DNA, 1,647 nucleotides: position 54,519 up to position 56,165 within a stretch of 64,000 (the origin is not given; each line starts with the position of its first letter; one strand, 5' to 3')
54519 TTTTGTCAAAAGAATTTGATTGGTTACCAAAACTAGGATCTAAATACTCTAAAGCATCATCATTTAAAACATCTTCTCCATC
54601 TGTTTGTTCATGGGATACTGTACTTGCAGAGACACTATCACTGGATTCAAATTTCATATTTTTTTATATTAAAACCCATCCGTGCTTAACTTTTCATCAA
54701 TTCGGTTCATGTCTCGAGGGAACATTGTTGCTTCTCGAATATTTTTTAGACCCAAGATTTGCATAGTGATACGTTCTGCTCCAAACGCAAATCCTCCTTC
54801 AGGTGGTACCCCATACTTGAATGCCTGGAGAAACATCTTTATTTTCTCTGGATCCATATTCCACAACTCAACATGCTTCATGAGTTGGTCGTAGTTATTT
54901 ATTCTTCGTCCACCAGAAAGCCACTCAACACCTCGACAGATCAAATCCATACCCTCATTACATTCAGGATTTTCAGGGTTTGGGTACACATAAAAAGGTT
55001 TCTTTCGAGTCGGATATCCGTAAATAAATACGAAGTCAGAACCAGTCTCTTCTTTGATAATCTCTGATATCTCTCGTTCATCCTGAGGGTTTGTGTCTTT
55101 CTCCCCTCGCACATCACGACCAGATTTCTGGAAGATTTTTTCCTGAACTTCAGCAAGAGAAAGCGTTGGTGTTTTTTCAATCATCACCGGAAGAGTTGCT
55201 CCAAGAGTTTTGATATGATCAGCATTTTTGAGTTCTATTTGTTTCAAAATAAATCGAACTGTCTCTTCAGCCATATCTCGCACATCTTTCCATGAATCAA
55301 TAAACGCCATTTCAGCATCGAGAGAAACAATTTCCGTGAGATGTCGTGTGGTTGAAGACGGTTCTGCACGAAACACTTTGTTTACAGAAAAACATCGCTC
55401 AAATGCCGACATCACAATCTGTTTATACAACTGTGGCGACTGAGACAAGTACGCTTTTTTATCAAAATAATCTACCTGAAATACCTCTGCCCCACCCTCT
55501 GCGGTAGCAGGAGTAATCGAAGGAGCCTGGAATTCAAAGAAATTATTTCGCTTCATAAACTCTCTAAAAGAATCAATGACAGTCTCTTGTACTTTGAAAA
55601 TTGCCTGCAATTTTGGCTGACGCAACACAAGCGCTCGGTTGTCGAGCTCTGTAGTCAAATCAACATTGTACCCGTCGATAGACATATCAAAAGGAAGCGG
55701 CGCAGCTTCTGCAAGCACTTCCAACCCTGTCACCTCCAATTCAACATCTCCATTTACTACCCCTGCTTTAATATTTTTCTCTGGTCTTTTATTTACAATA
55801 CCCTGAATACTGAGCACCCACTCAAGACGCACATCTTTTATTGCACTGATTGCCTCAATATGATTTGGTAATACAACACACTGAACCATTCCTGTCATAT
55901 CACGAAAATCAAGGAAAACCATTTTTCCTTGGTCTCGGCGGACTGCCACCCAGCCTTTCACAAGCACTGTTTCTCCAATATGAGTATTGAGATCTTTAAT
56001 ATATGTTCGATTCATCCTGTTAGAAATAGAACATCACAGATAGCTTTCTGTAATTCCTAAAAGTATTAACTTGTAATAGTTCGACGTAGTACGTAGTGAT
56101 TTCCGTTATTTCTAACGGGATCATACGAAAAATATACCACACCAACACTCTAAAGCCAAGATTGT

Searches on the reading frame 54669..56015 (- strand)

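Call 66: search_protein_families(library=pfam, proteins=[window:54669-56015:-], max_evalue=0.001)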
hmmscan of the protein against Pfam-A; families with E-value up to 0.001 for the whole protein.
window:54669-56015:- (448 aa): 2 families
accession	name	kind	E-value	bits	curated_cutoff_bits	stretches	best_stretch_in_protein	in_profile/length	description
PF00152.25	tRNA-synt_2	-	7.6e-77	258.8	25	1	121-435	3-307/308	tRNA synthetases class II (D, K and N)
PF01336.31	tRNA_anti-codon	-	3.4e-14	53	27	1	17-101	1-75/75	OB-fold nucleic acid binding domain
